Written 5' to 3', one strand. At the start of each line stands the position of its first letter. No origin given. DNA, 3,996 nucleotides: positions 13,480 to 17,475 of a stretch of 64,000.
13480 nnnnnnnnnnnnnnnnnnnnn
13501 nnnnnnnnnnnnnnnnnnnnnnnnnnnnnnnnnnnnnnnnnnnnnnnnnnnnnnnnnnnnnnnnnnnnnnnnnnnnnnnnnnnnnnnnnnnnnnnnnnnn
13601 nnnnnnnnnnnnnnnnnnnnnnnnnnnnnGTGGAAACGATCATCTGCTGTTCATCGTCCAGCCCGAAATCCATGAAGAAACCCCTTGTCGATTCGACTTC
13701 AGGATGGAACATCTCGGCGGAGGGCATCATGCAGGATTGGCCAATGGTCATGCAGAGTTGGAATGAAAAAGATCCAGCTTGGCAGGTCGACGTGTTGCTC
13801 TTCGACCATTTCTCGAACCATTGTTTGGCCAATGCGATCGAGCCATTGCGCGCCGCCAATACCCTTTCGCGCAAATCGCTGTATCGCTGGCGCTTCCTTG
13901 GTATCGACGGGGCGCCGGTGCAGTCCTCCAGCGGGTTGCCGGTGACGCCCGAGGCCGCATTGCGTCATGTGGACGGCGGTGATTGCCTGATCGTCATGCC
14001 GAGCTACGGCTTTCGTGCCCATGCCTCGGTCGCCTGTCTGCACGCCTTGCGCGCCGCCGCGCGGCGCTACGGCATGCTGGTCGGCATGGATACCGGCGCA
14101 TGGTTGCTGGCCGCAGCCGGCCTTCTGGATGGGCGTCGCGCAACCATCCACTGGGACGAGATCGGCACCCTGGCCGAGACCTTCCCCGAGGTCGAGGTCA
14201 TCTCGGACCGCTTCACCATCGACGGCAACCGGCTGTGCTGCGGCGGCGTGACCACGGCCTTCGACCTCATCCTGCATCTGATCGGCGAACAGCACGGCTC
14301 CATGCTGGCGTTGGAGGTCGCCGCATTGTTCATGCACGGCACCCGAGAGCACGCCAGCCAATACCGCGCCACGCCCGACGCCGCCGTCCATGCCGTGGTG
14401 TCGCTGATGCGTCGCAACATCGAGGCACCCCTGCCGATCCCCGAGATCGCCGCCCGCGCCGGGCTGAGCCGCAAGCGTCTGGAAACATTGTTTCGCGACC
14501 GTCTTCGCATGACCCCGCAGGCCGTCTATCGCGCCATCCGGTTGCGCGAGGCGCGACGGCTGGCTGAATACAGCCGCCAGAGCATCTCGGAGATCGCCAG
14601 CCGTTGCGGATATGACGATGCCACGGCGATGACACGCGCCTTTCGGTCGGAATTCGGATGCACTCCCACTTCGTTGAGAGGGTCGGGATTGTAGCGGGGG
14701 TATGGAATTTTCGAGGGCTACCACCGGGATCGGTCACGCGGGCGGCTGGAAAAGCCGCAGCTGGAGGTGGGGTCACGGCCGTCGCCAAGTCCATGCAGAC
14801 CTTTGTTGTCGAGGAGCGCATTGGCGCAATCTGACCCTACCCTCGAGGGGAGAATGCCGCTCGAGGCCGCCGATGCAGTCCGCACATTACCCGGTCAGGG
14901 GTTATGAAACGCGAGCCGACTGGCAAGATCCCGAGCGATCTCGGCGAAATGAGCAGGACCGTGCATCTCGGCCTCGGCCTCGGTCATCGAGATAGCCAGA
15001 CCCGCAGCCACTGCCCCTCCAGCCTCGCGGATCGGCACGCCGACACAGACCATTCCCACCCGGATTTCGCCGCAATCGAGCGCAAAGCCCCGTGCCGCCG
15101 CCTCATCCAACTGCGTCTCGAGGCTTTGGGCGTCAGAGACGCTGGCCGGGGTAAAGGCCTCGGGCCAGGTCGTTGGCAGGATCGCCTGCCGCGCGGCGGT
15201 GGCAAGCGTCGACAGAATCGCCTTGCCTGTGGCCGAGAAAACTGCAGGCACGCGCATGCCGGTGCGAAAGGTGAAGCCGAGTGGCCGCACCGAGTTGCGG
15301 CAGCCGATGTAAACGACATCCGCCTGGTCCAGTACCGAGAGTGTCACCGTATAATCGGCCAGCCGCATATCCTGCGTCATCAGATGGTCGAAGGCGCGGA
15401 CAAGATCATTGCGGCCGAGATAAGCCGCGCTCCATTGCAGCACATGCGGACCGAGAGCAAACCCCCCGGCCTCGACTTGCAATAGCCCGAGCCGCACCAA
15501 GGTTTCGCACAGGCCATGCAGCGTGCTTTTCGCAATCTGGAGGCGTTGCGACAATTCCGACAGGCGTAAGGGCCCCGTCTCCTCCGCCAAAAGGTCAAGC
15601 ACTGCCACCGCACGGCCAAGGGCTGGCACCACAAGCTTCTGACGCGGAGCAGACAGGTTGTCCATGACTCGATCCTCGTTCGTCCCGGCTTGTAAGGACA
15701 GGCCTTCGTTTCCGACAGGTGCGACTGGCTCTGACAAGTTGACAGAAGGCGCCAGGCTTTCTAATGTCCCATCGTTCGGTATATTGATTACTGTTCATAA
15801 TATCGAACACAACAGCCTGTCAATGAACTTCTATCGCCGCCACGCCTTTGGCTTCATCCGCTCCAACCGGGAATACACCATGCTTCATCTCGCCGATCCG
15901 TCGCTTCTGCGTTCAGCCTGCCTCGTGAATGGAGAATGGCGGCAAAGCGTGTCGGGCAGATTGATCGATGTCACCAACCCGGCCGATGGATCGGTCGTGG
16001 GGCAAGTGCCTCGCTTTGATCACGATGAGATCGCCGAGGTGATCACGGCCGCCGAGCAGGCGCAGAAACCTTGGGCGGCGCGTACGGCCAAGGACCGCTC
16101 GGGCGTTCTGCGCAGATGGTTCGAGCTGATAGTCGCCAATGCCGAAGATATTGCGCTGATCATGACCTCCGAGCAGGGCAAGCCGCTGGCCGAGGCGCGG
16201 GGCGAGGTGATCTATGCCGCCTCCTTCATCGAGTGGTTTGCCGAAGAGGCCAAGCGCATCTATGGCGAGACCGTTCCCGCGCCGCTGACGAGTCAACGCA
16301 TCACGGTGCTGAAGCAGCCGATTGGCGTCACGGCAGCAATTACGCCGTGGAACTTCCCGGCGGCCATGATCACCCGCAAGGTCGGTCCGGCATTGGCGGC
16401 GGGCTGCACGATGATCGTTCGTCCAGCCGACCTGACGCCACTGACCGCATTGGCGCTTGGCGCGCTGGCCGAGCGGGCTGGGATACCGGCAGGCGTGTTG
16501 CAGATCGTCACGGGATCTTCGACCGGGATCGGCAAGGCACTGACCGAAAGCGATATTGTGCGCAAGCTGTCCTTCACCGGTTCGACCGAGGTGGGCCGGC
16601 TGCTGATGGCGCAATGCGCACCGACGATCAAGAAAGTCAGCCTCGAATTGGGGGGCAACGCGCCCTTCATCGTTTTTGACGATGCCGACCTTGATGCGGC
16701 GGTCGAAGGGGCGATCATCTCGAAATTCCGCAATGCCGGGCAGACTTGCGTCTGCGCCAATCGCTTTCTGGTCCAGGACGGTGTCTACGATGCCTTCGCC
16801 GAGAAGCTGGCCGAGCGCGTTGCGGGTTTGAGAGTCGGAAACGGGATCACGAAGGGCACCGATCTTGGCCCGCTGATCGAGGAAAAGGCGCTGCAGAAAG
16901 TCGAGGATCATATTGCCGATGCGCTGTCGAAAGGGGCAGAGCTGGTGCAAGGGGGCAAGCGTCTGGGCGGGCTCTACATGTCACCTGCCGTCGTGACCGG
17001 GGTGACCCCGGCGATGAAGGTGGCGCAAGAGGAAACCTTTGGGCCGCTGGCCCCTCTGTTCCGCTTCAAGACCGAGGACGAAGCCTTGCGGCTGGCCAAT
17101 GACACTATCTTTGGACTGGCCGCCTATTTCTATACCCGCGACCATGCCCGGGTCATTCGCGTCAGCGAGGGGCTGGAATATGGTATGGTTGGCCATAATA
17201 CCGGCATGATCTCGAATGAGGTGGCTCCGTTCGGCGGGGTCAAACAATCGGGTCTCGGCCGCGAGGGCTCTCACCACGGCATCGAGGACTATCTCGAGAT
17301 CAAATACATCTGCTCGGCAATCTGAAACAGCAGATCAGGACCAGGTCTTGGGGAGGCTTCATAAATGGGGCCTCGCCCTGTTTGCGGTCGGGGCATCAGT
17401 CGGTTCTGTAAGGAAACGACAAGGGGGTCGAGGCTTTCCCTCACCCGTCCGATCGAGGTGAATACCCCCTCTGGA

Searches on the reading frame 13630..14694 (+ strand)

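Call 59: search_protein_families(library=pfam, proteins=[window:13630-14694:+], max_evalue=0.00001)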
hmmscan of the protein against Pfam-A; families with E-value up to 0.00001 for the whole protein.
window:13630-14694:+ (354 aa): 3 families
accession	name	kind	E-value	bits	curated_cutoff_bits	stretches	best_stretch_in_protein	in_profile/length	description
PF12833.13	HTH_18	-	1.4e-22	80.2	33.6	1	273-350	1-78/80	Helix-turn-helix domain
PF00165.29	HTH_AraC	-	2e-10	40.9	26.6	1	316-350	8-41/42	Bacterial regulatory helix-turn-helix proteins, AraC family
PF01965.30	DJ-1_PfpI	-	1.2e-07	32.2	26.6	1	85-218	28-163/165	DJ-1/PfpI family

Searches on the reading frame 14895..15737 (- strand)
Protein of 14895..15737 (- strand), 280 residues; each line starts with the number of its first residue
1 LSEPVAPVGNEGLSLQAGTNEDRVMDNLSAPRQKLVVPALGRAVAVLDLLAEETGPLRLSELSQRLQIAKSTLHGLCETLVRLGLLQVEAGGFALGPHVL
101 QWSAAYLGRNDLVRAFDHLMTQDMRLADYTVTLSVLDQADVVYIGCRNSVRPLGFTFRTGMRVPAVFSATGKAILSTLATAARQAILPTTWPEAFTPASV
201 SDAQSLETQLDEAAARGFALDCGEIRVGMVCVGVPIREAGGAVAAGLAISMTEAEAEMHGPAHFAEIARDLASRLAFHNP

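Call 59: search_protein_families(library=pfam, proteins=[window:14895-15737:-], max_evalue=0.00001)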
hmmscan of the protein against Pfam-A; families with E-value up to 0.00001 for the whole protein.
window:14895-15737:- (280 aa): 2 families
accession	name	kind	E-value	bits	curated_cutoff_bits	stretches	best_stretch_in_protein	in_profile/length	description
PF01614.24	IclR_C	-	1.8e-27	96.4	24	1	105-274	2-171/174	Bacterial transcriptional regulator IclR C-terminal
PF09339.16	HTH_IclR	-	2.6e-14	53.2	22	1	39-87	1-49/52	IclR helix-turn-helix domain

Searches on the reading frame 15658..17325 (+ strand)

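Call 59: search_protein_families(library=pfam, proteins=[window:15658-17325:+], max_evalue=0.00001)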
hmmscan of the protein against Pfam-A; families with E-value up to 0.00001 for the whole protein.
window:15658-17325:+ (555 aa): 1 family
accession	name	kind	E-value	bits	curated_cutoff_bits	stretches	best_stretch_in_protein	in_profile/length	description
PF00171.27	Aldedh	-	3.1e-167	557.2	23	1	94-551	1-461/461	Aldehyde dehydrogenase family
